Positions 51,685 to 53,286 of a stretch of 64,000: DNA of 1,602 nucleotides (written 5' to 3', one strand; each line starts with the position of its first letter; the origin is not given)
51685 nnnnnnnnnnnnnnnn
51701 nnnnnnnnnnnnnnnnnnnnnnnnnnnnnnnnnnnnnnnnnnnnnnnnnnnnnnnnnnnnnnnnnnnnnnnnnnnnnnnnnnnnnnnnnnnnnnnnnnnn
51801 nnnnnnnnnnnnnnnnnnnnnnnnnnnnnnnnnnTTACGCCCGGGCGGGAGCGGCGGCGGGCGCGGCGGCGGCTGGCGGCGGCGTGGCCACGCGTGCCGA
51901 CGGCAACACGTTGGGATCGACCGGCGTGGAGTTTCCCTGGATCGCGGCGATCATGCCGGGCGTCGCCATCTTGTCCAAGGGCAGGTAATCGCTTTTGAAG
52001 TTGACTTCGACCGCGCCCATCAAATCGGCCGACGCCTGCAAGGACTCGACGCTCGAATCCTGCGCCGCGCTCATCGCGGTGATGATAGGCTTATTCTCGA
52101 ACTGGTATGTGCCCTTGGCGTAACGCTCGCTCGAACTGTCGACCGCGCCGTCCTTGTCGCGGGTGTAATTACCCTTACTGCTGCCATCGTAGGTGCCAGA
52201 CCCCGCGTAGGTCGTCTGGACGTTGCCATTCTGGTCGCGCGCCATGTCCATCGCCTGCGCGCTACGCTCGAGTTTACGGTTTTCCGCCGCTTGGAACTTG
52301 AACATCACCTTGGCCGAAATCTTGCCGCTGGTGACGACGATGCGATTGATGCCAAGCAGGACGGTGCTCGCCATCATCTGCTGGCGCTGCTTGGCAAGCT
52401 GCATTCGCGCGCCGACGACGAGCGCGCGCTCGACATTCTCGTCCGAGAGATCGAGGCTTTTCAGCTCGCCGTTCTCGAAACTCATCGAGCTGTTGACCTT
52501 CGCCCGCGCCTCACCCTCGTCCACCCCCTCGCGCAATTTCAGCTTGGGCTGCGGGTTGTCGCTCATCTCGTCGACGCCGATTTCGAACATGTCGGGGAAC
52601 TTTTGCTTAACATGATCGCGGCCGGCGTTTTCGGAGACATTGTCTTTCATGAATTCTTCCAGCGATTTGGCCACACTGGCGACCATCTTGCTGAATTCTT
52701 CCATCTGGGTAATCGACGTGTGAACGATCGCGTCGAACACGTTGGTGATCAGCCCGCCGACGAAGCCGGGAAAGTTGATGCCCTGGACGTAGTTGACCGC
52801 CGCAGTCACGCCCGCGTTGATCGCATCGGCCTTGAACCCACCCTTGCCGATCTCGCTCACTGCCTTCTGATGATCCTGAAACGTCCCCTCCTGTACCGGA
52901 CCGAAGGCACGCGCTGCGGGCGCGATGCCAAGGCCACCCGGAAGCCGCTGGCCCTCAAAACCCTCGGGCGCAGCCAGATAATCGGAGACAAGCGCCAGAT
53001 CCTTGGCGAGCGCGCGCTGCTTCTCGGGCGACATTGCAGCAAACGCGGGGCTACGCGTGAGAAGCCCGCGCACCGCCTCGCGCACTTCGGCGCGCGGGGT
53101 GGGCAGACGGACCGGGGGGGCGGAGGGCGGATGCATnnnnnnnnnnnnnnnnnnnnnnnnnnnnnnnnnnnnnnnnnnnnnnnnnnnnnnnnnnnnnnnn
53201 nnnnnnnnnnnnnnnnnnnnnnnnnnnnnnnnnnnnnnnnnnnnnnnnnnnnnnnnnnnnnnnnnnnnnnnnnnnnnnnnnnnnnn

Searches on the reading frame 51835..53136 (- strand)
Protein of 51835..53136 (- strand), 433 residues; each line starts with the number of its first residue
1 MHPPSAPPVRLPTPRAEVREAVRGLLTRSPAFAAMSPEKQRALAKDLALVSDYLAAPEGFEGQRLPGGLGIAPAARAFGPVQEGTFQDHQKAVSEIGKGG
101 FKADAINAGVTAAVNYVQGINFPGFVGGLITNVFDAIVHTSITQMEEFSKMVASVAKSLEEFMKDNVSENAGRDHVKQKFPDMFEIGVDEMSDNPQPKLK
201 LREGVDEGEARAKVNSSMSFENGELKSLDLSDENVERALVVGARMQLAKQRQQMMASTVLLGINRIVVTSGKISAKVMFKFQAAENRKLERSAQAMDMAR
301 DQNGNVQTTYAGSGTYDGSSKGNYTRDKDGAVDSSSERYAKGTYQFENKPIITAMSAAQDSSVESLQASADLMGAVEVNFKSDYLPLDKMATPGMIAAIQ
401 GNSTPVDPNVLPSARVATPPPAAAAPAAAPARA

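Call 7: search_protein_families(library=pfam, proteins=[window:51835-53136:-], max_evalue=0.01)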
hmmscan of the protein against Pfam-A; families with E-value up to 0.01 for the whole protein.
window:51835-53136:- (433 aa): 0 families

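Call 10: search_protein_families(library=padloc, proteins=[window:51835-53136:-], max_evalue=0.01)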
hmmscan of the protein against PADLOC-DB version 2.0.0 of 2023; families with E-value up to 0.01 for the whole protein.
window:51835-53136:- (433 aa): 0 families

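Call 11: search_protein_families(library=ncbifam, proteins=[window:51835-53136:-], max_evalue=0.01)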
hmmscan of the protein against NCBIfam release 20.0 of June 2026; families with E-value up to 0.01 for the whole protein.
window:51835-53136:- (433 aa): 0 families

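Call 20: search_solved_structures(query=window:51835-53136:-, max_evalue=10)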
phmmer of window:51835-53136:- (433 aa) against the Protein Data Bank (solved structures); distinct sequences matched with E-value up to 10: 3.
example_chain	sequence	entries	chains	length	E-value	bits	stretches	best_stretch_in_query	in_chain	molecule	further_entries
7nac_7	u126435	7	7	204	0.24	13.9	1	203-276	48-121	60S ribosomal subunit assembly/export protein LOC1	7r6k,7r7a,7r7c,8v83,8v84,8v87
8dmh_a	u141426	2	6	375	0.46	13.1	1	181-324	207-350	Glycoprotein G2,Cobalamin adenosyltransferase-like domain-containing protein trimerization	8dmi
1nog_A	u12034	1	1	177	0.85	12.2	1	181-290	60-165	conserved hypothetical protein TA0546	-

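Call 21: search_protein_families(library=phrogs, proteins=[window:51835-53136:-], max_evalue=0.01)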
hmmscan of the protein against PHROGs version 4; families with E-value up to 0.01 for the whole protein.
window:51835-53136:- (433 aa): 0 families

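Call 28: search_dna_similar(query=window:51835-53136:-, collection=phages, mode=protein, max_evalue=0.001, max_rows=10)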
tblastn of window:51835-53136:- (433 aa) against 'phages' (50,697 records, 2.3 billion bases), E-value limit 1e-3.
No match.

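Call 29: search_dna_similar(query=window:51835-53136:-, collection=plasmids, mode=protein, max_evalue=0.001, max_rows=15)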
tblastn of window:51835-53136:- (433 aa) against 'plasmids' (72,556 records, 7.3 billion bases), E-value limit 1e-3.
Records with a match: 4; places in all: 7; records where one place covers at least 80% of the query: 4.
Best place of each record, by identity: <60% 4.
By first word of the organism name: Tolypothrix 2; Burkholderia 1; Microchaete 1.
By predicted mobility (MOB-suite, as given by PLSDB): mobilizable 3; non-mobilizable 1.
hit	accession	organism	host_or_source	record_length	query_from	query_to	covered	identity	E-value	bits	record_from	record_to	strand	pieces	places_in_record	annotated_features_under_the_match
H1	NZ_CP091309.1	Burkholderia pyrrocinia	-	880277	14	411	92%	51.4%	4e-124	404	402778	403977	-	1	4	hypothetical protein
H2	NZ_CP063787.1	Tolypothrix sp. PCC 7712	Soil sample,soil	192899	15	390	87%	25.6%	2e-12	77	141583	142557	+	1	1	hypothetical protein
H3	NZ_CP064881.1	Tolypothrix sp. PCC 7601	Fresh water sample,Fresh water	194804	15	390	87%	25.6%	2e-12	77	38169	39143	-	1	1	hypothetical protein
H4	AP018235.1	Microchaete diplosiphon NIES-3275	-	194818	15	390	87%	25.6%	2e-12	77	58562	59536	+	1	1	hypothetical protein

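Call 30: get_annotated_region(hit=H1, flank=14000)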
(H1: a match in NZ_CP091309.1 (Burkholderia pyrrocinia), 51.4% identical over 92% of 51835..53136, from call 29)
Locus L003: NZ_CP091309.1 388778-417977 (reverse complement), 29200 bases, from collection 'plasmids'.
description: Burkholderia pyrrocinia strain LWK2 plasmid pBPJTT, complete sequence
organism: Burkholderia pyrrocinia (NCBI taxid 60550)
taxonomy: Bacteria; Pseudomonadota; Betaproteobacteria; Burkholderiales; Burkholderiaceae; Burkholderia; Burkholderia pyrrocinia
host: -; source: -; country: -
typing (MOB-suite, as given by PLSDB): non-mobilizable
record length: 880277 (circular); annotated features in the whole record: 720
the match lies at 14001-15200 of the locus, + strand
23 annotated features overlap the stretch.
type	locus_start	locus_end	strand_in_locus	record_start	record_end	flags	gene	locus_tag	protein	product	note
CDS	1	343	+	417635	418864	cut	-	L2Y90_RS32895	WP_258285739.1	polysaccharide pyruvyl transferase family protein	-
CDS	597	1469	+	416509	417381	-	-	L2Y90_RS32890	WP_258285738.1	IclR family transcriptional regulator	GO:0006355 - regulation of DNA-templated transcription [Evidence IEA]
CDS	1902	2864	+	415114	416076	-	-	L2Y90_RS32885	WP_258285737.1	sigma-54 dependent transcriptional regulator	GO:0006355 - regulation of DNA-templated transcription [Evidence IEA]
CDS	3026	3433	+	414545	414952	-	-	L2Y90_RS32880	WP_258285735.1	DUF3467 domain-containing protein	-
CDS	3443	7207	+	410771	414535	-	-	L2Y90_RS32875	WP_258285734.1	N-acetylmuramoyl-L-alanine amidase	GO:0009253 - peptidoglycan catabolic process [Evidence IEA]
CDS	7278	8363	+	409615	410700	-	-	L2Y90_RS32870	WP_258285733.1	hypothetical protein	-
CDS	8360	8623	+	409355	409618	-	-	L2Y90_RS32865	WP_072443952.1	hypothetical protein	-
CDS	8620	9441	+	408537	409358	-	-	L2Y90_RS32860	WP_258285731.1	hypothetical protein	-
CDS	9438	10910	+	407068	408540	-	-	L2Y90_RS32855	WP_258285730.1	S8 family serine peptidase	GO:0006508 - proteolysis [Evidence IEA]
CDS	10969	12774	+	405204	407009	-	-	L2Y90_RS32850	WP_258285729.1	hypothetical protein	-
CDS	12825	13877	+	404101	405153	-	-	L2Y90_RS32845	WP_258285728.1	hypothetical protein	-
CDS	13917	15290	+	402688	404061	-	-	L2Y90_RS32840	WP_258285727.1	hypothetical protein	-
CDS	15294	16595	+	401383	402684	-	-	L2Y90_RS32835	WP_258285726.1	hypothetical protein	-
CDS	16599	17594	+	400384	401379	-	-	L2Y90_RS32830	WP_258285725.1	hypothetical protein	-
CDS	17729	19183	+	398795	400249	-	-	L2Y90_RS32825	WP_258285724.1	hypothetical protein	-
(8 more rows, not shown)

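Call 31: get_annotated_region(hit=H2, flank=12000)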
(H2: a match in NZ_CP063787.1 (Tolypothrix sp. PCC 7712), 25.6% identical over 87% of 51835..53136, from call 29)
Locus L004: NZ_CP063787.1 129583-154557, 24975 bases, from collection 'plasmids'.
description: Tolypothrix sp. PCC 7712 plasmid unnamed2, complete sequence
organism: Tolypothrix sp. PCC 7712 (NCBI taxid 2596898)
taxonomy: Bacteria; Cyanobacteriota; Cyanophyceae; Nostocales; Tolypothrichaceae; Tolypothrix; Tolypothrix sp. PCC 7712
host: -; source: Soil sample,soil; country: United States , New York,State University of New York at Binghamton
typing (MOB-suite, as given by PLSDB): mobilizable; replicon rep_cluster_1657; relaxase MOBV
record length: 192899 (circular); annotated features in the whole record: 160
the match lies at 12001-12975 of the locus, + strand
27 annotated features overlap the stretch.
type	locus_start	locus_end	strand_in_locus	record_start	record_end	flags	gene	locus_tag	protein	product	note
CDS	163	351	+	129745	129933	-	-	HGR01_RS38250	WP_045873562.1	hypothetical protein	-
CDS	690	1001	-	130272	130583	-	-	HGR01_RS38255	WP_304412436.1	tyrosine-type recombinase/integrase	GO:0015074 - DNA integration [Evidence IEA]; GO:0006310 - DNA recombination [Evidence IEA]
CDS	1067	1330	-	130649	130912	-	-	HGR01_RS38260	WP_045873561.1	hypothetical protein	-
CDS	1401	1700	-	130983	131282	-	-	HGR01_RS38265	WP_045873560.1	hypothetical protein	-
CDS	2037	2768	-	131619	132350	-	-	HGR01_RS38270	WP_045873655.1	hypothetical protein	-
CDS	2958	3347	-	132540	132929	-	-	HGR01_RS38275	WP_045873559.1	hypothetical protein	-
CDS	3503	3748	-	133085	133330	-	-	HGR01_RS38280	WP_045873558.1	hypothetical protein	-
CDS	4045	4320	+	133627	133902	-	-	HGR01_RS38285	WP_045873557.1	hypothetical protein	-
CDS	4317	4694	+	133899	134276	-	-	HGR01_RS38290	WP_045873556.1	clan AA aspartic protease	GO:0008150 - biological_process [Evidence IEA]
CDS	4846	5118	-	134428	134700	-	-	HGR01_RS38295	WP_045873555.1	hypothetical protein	-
CDS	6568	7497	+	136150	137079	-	-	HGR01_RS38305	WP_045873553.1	alpha/beta hydrolase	-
CDS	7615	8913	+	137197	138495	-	-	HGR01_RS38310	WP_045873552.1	S8 family serine peptidase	GO:0006508 - proteolysis [Evidence IEA]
CDS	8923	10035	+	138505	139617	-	-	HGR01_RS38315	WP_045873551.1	peptidoglycan-binding domain-containing protein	-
CDS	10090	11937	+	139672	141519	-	-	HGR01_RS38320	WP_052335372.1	hypothetical protein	-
CDS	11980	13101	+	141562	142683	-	-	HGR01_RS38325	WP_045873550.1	hypothetical protein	-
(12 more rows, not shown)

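Call 35: find_homologous_proteins(query=window:51835-53136:-)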
Query window:51835-53136:- (433 aa): 1214 proteins with E <= 0.001 among 8000 candidates; the best 120 are listed.
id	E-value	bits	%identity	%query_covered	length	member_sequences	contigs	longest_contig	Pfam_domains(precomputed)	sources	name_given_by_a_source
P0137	2.7e-276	934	100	100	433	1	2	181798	-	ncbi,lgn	-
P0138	2.5e-218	743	81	95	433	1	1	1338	-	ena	-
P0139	1.9e-216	737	81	96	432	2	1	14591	-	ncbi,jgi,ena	-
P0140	1.1e-210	718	78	97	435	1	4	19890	-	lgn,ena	-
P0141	4.4e-205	700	77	96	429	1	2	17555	-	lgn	-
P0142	9.0e-195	666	74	96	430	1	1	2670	PF08696.18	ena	-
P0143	6.3e-185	633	70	97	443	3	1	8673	-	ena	-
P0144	9.8e-185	633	70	97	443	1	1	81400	-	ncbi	-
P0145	5.6e-184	630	70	96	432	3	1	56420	-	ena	-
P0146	2.0e-178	612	70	93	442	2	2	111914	PF08696.18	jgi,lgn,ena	-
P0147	4.3e-178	611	70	93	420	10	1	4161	-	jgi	jgi:hypothetical protein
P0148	8.8e-178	610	67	93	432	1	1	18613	-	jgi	jgi:hypothetical protein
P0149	3.0e-171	588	71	88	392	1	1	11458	-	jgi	jgi:hypothetical protein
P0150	7.1e-168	577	65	96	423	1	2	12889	-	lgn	-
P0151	1.5e-164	566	64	96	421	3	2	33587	-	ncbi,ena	-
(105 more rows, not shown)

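Call 41: predict_structure(alignment_id=A1)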
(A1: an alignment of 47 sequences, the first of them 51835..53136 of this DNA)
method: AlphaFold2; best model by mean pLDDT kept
length: 433 residues; sequences in the alignment: 47
mean_pLDDT: 65.2   pTM: 0.40
mean pLDDT of the five models: 65.2, 61.8, 61.5, 60.8, 53.5
residues with pLDDT >= 90: 46; 70-90: 132; 50-70: 126; < 50: 129
segments of 3 or more residues with pLDDT < 50: 62-86, 99-101, 275-281, 285-295, 312-315, 317-328, 330-346, 354-376, 410-419, 422-427
pLDDT, mean of each block of 10 residues (from residue 1): 57 83 88 91 84 66 45 35 45 52 57 67 69 74 77 79 90 94 92 89 91 82 72 87 90 81 64 49 47 50 61 48 46 40 50 45 45 51 65 64 52 45 48 53
secondary structure, 60 per line:
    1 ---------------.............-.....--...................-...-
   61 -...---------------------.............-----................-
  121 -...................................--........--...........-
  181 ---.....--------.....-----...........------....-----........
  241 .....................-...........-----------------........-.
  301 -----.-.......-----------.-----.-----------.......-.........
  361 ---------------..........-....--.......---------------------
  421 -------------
elements in order: H16-28 H30-34 H37-55 H86-98 H104-119 H122-156 H159-166 H169-179 E184-188 E197-201 H207-217 H224-227 H233-261 E263-273 E291-298 E308-314 E344-350 E352-360 E376-385 H387-390 H393-399

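Call 44: fold_search(model_id=the predicted structure, library=pdb)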
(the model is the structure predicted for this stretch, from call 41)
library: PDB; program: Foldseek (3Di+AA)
matches with E <= 10: 297; with E <= 0.001: 0
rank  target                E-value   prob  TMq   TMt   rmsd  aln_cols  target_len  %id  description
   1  8egr_I                2.0e-03  0.63  0.09  0.13  25.9       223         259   11  Upper tail structure of Staphylococcus phage Andhra (released 2022-12-14)
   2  8t8p_A                3.7e-02  0.13  0.08  0.13  38.7       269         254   13  33-mer FliF MS-ring from Salmonella (released 2024-02-28)
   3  8t8p_AA               4.6e-02  0.12  0.09  0.11  31.0       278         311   15  33-mer FliF MS-ring from Salmonella (released 2024-02-28)
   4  6scn_A                5.1e-02  0.13  0.09  0.14  31.0       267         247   13  33mer structure of the Salmonella flagella MS-ring protein FliF (released 2020-03-18)
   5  6iac_B                6.1e-02  0.07  0.07  0.10  31.0       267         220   12  Portal and tail of native bacteriophage P68 (released 2019-11-06)
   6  5ec5_B                9.6e-02  0.63  0.10  0.14  26.6       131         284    8  Crystal structure of lysenin pore (released 2016-05-18)
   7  5ec5_C                1.3e-01  0.14  0.07  0.10  29.5       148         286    7  Crystal structure of lysenin pore (released 2016-05-18)
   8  3j9c                  1.3e-01  0.16  0.07  0.07  22.2       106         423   10  CryoEM single particle reconstruction of anthrax toxin protective antigen pore at 2.9 Angstrom resolution (released 2015-03-11)
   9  8zds_A                1.7e-01  0.06  0.08  0.11  30.6       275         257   12  Structure of the Salmonella flagellar MS-ring with C11 symmetry applied (released 2025-01-01)
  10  6psn_A                1.8e-01  0.13  0.07  0.06  21.8       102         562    8  Anthrax toxin protective antigen channels bound to lethal factor (released 2020-03-04)
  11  5ec5_L                2.0e-01  0.15  0.08  0.11  26.9       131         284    8  Crystal structure of lysenin pore (released 2016-05-18)
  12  5ec5_E                2.1e-01  0.15  0.08  0.11  27.1       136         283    8  Crystal structure of lysenin pore (released 2016-05-18)
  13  5ec5_D                2.1e-01  0.14  0.08  0.11  27.7       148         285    7  Crystal structure of lysenin pore (released 2016-05-18)
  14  6uwr_A                2.1e-01  0.13  0.07  0.05  20.8       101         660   10  Clostridium difficile binary toxin translocase CDTb in asymmetric tetradecamer conformation (released 2020-01-22)
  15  6qz9_0A               2.1e-01  0.04  0.05  0.07  36.2       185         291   10  The cryo-EM structure of the collar complex and tail axis in bacteriophage phi29 (released 2019-06-12)
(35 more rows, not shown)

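Call 77: find_related_loci(query=A1, collection=viral_contigs, flank=10000)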
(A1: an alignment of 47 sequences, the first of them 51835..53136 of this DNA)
Query A1 (433 aa) in viral_contigs; peptide patterns used: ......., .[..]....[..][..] (x = any residue, [..] = any of these).
106 stretches matched a pattern, but none encodes a relative of the query by tblastn (E <= 1e-3).

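Call 78: find_related_loci(query=A1, collection=genome_contigs, flank=10000)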
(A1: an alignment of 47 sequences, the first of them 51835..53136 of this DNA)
Query A1 (433 aa) in genome_contigs; peptide patterns used: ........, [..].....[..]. (x = any residue, [..] = any of these).
219 stretches matched a pattern; 164 encode a relative of the query (tblastn E <= 1e-3); the best 80 are kept; 80 distinct loci.
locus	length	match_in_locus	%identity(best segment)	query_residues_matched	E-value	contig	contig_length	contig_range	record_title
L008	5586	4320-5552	70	1-416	0e+0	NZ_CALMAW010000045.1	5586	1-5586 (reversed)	MAG: uncultured Sphingomonas sp. isolate SRR12240183_bin.13_CONCOCT_v1.1_MAG NODE_2651_length_5586_cov_5.670222, whole g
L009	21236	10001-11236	59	11-414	1e-157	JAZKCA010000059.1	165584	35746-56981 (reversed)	MAG: Pseudomonadota bacterium isolate ADI_H3L2_122-bin013 ADIH3L2_B013_0_000000000059, whole genome shotgun sequence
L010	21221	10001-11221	59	17-414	7e-155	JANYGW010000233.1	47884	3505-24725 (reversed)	MAG: Massilia sp. isolate 341R_metabinner_93_sub 341R_k141_810736, whole genome shotgun sequence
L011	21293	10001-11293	57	12-430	5e-154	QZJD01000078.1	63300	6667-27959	MAG: Desulfobulbus sp. isolate SURF_48 Ga0104751_1000563, whole genome shotgun sequence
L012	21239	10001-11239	57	11-414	9e-154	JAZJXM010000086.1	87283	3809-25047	MAG: Pseudomonadota bacterium isolate ADI_H1L2_2_122_18_3-bin017 ADIH1L22_B017_0_000000000086, whole genome shotgun sequ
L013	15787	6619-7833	60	12-415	1e-152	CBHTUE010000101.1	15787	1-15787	MAG TPA_asm: uncultured Phenylobacterium sp. isolate ERR14722429_binner123_Refined_5 genome assembly, contig: ERZ2733682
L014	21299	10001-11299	56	4-431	3e-151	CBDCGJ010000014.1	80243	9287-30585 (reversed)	MAG: Alphaproteobacteria bacterium isolate cc1c3500-9aa0-4c1a-a7a2-ca8b525d7025 genome assembly, contig: contig_14, whol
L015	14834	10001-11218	58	14-411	2e-148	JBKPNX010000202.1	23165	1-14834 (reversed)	MAG: Pseudomonadota bacterium isolate GS_HAYS_MAG_00029 GS_HAYS_000000654234, whole genome shotgun sequence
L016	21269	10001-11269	57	12-413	2e-147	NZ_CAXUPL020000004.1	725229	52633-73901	Phenylobacterium sp. LjRoot225 LJR225c4, whole genome shotgun sequence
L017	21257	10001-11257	56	5-415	7e-147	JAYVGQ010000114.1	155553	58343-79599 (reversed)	MAG: Sphingomonadales bacterium isolate GL47_Down_metabinner_4 GL47_Down_metabinner_4_113, whole genome shotgun sequence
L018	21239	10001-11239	55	3-411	4e-146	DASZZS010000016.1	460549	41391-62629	MAG TPA_asm: Novosphingobium sp. isolate SMAG_U6242 k141_83717, whole genome shotgun sequence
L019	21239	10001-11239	57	14-420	3e-145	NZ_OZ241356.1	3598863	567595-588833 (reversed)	MAG: Glacieibacterium sp. isolate 0a93d3ae-4e29-414a-b5c3-115a92b3a03f chromosome 1, complete sequence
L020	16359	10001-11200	57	18-413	9e-145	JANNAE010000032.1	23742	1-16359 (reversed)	MAG: Novosphingobium sp. isolate OTE_78_metabat_516 OTE_78_k141_4376931, whole genome shotgun sequence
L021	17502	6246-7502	57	12-420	4e-144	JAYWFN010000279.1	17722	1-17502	MAG: Sphingomonas sp. isolate GL99_UP_concoct_70 GL99_UP_concoct_70_278, whole genome shotgun sequence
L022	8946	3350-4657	54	13-428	1e-143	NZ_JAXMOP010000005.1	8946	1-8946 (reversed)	MAG: Parasphingorhabdus sp. isolate PB_MBin.30 PBX_802CoAssmbCtg, whole genome shotgun sequence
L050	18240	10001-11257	56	12-424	3e-148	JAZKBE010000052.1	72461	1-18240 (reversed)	MAG: Pseudomonadota bacterium isolate ADI_H3L2_1_122_18_3-bin065_1 ADIH3L21_B065_1_000000000052, whole genome shotgun se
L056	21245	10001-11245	45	1-409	3e-104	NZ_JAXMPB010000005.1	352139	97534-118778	MAG: Sphingopyxis sp. isolate bin40 NODE_28_length_352139_cov_43.588352, whole genome shotgun sequence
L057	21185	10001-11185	44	12-409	3e-103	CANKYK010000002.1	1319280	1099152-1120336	uncultured Erythrobacter sp. isolate 2-204.fasta genome assembly, contig: NODE_2, whole genome shotgun sequence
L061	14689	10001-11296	42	1-427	1e-99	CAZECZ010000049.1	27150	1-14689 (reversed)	MAG TPA_asm: uncultured Aestuariivirga sp. isolate binchicken_co108_38 genome assembly, contig: NODE_3630_length_27150_c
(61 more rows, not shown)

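Call 80: search_solved_structures(query=A1, max_evalue=10)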
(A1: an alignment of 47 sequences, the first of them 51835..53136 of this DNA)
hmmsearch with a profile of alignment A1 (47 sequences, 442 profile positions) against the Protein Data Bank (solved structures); distinct sequences matched with E-value up to 10: 0.

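Call 89: search_protein_families(library=pfam, proteins=[L004:6568-7497:+, L004:8923-10035:+, L004:10090-11937:+, L004:13111-15276:+, L004:15337-16647:+, L004:16637-17005:+, L004:16992-17786:+], max_evalue=0.01)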
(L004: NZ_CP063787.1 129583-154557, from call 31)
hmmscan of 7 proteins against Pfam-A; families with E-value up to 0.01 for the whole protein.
L004:6568-7497:+ (309 aa): 3 families
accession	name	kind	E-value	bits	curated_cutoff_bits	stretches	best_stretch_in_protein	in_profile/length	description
PF12146.15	Hydrolase_4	-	1.2e-09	38.3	27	1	37-246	4-219/239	Serine aminopeptidase, S33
PF12697.13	Abhydrolase_6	-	0.0013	19.8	26.3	1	40-140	1-92/217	Alpha/beta hydrolase family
PF02230.22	Abhydrolase_2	-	0.0019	18.5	23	0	107-149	104-145/217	Phospholipase/Carboxylesterase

L004:8923-10035:+ (370 aa): 3 families
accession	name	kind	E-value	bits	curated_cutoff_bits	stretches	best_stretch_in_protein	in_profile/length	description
PF01471.23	PG_binding_1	-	5e-09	36.6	23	1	11-65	3-57/57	Putative peptidoglycan binding domain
PF11839.13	Alanine_zipper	-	0.005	17.5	23.1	1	84-130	2-48/69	Alanine-zipper, major outer membrane lipoprotein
PF06810.17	Phage_scaffold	-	0.0097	16.3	35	0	164-246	9-93/170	Phage capsid assembly scaffolding protein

L004:10090-11937:+ (615 aa): 0 families

L004:13111-15276:+ (721 aa): 0 families

L004:15337-16647:+ (436 aa): 0 families

L004:16637-17005:+ (122 aa): 0 families

L004:16992-17786:+ (264 aa): 1 family
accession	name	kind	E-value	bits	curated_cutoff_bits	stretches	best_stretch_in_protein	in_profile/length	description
PF01833.30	TIG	-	0.00078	19.8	20.9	1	165-244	1-77/84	IPT/TIG domain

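Call 98: search_protein_families(library=pfam, proteins=[L009:82-3612:+, L056:385-3468:+, L050:238-3681:+, L057:514-3171:+, L061:1543-3555:+, L010:17-3577:+], max_evalue=0.01)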
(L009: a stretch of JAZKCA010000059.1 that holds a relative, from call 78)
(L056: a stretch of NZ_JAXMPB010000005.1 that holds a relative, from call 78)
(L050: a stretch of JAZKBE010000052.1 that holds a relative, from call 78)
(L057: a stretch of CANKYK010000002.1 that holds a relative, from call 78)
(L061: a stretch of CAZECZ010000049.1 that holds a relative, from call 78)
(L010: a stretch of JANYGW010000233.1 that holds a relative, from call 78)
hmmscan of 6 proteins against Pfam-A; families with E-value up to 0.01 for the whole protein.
L009:82-3612:+ (1177 aa): 1 family
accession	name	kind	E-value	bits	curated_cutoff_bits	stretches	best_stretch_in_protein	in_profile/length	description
PF11579.13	DUF3238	-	2e-06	28.2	21.1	1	371-446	111-188/193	Protein of unknown function (DUF3238)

L056:385-3468:+ (1028 aa): 3 families
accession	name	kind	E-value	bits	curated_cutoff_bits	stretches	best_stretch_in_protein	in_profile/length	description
PF22816.2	CatAgl_D2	-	0.00019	20.9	27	0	732-775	269-315/389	Alpha-1,3-glucanase catalytic domain D2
PF08757.17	CotH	-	0.00096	19.2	23.8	0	408-443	44-79/322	CotH kinase protein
PF19116.6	DUF5801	-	0.0039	17.9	27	0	687-707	85-105/137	Domain of unknown function (DUF5801)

L050:238-3681:+ (1148 aa): 1 family
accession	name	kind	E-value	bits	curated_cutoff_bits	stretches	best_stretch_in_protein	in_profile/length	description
PF11579.13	DUF3238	-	1.1e-05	25.8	21.1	1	356-424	112-182/193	Protein of unknown function (DUF3238)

L057:514-3171:+ (886 aa): 1 family
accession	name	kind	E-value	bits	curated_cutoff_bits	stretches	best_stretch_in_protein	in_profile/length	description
PF12385.14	Peptidase_C70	-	4.7e-18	65.9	19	1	301-436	7-140/141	Papain-like cysteine protease AvrRpt2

L061:1543-3555:+ (671 aa): 0 families

L010:17-3577:+ (1187 aa): 1 family
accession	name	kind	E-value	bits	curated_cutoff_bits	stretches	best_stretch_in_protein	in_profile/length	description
PF11579.13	DUF3238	-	1.9e-07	31.6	21.1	1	381-455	110-186/193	Protein of unknown function (DUF3238)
